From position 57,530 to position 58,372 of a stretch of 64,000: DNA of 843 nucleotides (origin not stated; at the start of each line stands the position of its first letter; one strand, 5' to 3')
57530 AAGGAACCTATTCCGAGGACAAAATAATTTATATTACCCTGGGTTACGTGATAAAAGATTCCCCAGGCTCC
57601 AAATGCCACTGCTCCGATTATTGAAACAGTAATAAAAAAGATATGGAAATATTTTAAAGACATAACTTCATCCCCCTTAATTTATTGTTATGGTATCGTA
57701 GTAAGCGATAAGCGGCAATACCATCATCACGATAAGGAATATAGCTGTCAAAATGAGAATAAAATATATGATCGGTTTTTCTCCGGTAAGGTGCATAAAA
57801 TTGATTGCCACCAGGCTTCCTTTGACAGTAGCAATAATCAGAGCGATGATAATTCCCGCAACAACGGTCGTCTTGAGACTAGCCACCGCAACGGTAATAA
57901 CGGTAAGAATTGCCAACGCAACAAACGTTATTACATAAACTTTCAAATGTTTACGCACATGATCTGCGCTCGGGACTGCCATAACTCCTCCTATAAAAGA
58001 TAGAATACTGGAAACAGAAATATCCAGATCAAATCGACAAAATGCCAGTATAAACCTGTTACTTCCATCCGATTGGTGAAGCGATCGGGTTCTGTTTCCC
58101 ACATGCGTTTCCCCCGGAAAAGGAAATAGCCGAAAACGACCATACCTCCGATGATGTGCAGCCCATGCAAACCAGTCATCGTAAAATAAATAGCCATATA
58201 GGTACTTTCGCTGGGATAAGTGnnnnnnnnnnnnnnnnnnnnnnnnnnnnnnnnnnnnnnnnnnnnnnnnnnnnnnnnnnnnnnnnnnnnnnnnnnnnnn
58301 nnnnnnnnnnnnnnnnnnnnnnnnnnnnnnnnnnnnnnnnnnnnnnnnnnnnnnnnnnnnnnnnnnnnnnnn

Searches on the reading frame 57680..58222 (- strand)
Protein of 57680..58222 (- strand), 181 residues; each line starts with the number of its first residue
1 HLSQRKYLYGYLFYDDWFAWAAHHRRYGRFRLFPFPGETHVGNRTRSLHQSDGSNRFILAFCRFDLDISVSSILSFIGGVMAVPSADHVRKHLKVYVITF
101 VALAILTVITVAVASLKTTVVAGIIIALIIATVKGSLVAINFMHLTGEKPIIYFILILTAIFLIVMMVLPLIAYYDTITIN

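Call 39: search_protein_families(library=pfam, proteins=[window:57680-58222:-], max_evalue=0.01)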
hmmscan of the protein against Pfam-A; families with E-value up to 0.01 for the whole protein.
window:57680-58222:- (181 aa): 1 family
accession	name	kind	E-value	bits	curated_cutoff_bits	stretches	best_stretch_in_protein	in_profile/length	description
PF03626.19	COX4_pro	-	3.8e-10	40.4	28.9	1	97-167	1-71/72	Prokaryotic Cytochrome C oxidase subunit IV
